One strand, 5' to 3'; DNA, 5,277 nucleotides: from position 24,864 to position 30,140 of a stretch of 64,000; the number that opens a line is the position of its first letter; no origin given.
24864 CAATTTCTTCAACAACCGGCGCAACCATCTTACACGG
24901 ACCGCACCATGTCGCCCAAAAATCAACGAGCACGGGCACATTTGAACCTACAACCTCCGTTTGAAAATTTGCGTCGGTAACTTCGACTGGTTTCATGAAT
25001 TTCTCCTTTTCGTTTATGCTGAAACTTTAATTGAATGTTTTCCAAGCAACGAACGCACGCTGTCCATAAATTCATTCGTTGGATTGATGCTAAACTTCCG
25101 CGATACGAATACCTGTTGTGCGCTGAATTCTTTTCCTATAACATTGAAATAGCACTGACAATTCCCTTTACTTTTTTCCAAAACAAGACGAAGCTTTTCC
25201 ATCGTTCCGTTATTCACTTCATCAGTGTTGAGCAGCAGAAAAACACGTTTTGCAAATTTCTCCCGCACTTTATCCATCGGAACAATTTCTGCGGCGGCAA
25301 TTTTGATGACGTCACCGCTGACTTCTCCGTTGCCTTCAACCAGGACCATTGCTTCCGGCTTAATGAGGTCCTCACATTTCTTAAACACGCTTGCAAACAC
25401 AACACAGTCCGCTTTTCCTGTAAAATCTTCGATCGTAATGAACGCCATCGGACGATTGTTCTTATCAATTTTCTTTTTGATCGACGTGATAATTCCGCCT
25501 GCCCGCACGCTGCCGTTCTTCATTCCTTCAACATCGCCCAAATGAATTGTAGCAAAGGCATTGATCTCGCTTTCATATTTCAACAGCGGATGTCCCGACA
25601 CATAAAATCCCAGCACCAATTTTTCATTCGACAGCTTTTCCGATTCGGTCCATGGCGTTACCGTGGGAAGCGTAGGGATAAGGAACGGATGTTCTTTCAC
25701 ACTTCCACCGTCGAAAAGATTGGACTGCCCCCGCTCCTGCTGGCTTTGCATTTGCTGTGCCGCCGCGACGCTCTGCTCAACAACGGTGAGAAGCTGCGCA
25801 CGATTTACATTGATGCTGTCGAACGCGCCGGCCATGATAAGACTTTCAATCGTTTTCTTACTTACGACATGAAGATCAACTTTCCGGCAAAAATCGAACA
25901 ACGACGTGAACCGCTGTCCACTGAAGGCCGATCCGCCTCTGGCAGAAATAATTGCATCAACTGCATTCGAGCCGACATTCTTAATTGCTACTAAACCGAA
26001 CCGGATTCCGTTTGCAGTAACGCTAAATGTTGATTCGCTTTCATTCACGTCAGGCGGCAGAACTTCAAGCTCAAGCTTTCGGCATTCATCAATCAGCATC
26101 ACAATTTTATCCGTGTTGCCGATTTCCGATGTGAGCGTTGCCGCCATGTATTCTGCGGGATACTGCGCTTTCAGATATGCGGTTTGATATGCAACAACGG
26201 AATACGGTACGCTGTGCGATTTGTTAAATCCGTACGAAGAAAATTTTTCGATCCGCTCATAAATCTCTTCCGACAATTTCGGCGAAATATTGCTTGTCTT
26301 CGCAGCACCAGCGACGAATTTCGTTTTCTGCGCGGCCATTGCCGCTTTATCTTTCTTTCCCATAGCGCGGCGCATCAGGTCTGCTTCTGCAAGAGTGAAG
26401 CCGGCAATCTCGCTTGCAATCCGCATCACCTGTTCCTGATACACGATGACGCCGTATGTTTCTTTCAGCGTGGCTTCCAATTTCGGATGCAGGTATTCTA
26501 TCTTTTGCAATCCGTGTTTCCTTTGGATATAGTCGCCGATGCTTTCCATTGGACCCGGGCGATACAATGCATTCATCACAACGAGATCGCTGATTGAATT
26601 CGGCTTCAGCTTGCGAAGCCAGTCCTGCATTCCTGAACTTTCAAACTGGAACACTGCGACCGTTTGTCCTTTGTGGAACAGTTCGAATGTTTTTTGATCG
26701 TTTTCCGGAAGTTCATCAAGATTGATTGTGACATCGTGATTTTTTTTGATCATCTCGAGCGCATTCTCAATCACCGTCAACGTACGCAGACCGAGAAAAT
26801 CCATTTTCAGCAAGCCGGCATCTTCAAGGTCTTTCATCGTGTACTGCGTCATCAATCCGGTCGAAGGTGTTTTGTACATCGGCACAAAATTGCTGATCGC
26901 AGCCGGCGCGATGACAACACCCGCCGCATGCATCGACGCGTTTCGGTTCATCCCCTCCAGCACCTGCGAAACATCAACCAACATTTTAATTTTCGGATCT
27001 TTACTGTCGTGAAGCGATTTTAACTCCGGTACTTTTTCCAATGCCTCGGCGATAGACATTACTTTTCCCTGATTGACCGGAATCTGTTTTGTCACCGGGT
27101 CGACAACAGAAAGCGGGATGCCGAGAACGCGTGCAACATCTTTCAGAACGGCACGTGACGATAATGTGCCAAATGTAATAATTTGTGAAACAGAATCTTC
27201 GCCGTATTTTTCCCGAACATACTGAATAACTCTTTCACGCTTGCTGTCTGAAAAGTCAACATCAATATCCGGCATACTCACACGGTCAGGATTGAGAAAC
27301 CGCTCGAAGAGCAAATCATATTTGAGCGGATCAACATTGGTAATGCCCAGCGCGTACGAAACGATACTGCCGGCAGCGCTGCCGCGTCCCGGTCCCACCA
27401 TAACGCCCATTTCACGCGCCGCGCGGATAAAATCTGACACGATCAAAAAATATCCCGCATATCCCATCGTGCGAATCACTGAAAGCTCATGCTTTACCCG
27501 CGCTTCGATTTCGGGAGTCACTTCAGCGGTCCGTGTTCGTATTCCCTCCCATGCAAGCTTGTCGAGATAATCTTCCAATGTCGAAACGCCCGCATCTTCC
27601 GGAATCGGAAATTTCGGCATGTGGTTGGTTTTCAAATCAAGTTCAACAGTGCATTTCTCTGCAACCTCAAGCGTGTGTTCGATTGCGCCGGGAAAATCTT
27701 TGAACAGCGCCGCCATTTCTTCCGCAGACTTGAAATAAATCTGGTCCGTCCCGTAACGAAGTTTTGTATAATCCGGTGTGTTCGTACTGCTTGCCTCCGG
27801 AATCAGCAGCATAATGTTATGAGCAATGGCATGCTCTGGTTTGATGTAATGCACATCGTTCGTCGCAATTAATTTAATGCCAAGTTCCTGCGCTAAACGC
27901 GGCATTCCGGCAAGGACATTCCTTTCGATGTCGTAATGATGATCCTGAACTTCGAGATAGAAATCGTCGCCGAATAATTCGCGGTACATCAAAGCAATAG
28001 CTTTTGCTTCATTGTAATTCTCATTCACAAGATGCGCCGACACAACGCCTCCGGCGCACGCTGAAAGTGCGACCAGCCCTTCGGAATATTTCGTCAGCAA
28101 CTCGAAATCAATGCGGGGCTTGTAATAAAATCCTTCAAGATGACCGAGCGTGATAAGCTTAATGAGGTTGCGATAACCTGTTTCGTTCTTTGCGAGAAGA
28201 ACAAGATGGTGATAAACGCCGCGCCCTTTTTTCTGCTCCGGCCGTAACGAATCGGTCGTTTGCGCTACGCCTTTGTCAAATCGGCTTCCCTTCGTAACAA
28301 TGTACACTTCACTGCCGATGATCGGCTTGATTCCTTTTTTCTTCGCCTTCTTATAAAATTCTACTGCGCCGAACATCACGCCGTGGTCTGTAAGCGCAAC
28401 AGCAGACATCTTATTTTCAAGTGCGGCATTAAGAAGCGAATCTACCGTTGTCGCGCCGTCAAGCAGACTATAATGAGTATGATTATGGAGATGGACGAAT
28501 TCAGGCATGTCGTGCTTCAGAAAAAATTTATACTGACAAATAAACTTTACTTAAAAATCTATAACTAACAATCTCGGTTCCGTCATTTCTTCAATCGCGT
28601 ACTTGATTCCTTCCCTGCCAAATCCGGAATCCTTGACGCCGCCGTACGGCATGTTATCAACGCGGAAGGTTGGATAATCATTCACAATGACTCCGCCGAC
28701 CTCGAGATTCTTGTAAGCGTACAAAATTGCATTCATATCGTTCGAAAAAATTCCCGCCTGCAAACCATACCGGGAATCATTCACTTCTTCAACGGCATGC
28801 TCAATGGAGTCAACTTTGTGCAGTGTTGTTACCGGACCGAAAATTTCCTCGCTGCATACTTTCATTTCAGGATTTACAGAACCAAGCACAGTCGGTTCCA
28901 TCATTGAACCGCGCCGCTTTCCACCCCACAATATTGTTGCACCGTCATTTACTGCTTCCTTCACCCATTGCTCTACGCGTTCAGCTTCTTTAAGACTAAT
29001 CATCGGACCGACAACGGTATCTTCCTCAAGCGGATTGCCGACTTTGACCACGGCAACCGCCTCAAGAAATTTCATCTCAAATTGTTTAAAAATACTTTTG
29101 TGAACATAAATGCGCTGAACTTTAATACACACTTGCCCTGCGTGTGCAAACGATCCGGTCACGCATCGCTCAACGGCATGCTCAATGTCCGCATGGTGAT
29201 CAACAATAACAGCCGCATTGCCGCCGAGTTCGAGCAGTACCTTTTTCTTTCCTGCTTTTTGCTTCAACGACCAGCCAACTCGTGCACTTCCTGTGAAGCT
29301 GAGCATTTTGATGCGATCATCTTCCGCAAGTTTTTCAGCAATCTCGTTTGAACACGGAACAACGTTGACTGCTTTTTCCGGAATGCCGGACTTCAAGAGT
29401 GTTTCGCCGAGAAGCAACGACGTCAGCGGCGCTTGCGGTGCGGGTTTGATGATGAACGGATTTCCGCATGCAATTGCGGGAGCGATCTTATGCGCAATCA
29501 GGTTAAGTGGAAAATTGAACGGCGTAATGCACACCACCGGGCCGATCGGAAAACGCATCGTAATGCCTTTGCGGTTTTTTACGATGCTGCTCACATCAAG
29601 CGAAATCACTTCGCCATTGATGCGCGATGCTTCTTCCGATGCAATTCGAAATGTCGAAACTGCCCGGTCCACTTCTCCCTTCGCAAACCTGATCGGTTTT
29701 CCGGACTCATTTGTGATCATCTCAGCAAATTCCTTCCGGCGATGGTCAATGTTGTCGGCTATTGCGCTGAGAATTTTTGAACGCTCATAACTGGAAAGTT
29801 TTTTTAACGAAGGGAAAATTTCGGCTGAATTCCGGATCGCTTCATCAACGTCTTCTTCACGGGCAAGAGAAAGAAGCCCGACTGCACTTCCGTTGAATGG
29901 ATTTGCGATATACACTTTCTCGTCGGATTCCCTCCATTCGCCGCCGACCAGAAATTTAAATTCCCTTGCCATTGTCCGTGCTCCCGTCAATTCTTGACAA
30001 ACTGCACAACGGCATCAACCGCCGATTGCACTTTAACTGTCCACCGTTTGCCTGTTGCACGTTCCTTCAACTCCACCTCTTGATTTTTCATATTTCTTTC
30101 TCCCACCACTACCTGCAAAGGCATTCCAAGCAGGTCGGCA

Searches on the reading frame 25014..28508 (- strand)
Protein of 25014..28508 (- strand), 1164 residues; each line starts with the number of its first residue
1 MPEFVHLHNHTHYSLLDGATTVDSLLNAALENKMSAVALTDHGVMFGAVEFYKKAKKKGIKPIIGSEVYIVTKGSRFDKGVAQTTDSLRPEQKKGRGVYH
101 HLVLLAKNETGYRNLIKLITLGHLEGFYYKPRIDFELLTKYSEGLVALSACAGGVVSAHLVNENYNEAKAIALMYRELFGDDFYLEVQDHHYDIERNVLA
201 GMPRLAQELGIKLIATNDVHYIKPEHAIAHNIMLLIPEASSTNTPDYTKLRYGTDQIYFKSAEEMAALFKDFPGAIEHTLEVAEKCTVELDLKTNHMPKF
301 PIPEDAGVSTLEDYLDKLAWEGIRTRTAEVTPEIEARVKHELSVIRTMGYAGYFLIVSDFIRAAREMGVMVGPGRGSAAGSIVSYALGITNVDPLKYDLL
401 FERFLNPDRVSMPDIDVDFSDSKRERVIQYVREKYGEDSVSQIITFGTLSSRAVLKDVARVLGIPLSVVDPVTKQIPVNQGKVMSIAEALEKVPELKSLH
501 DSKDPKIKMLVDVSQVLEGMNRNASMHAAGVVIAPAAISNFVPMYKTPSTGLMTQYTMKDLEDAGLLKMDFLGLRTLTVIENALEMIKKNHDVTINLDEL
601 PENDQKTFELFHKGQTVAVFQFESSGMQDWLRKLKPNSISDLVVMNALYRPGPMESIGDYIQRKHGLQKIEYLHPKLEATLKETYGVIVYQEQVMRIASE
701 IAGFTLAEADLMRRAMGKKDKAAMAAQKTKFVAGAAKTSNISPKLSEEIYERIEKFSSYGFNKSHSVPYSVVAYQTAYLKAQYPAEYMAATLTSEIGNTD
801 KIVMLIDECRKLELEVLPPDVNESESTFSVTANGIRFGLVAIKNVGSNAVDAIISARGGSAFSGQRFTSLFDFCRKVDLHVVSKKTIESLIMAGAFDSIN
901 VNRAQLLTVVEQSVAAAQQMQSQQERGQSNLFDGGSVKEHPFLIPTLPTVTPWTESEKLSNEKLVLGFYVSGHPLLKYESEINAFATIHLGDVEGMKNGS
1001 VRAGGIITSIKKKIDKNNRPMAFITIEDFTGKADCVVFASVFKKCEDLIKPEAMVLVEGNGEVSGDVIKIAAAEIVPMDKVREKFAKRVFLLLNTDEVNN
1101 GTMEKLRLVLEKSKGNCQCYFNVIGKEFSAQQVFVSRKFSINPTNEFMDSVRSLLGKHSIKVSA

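Call 29: search_protein_families(library=pfam, proteins=[window:25014-28508:-], max_evalue=0.0001)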
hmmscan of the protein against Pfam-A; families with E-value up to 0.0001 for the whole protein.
window:25014-28508:- (1164 aa): 5 families
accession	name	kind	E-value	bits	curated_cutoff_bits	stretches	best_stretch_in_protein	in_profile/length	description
PF07733.18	DNA_pol3_alpha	-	2.9e-100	335.6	23.9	1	313-573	1-260/260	Bacterial DNA polymerase III alpha NTPase domain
PF17657.6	DNA_pol3_finger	-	1.4e-65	220.1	22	1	576-737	1-164/166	Bacterial DNA polymerase III alpha subunit finger domain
PF02811.25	PHP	-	4.7e-57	193.3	26.4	1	6-190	1-164/164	PHP domain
PF14579.12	HHH_6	-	4.2e-28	97.8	25.6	1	814-906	2-90/90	Helix-hairpin-helix motif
PF01336.31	tRNA_anti-codon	-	3.5e-10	40.1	27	1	1003-1075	3-72/75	OB-fold nucleic acid binding domain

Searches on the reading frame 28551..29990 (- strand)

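Call 29: search_protein_families(library=pfam, proteins=[window:28551-29990:-], max_evalue=0.0001)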
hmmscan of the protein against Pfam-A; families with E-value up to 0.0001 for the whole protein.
window:28551-29990:- (479 aa): 2 families
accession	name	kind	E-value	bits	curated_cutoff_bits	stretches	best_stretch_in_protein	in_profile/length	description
PF00171.27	Aldedh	-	2.6e-152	508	23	1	19-473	1-459/461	Aldehyde dehydrogenase family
PF05893.19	LuxC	-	4.6e-05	22.9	21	0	124-426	67-364/401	Acyl-CoA reductase (LuxC)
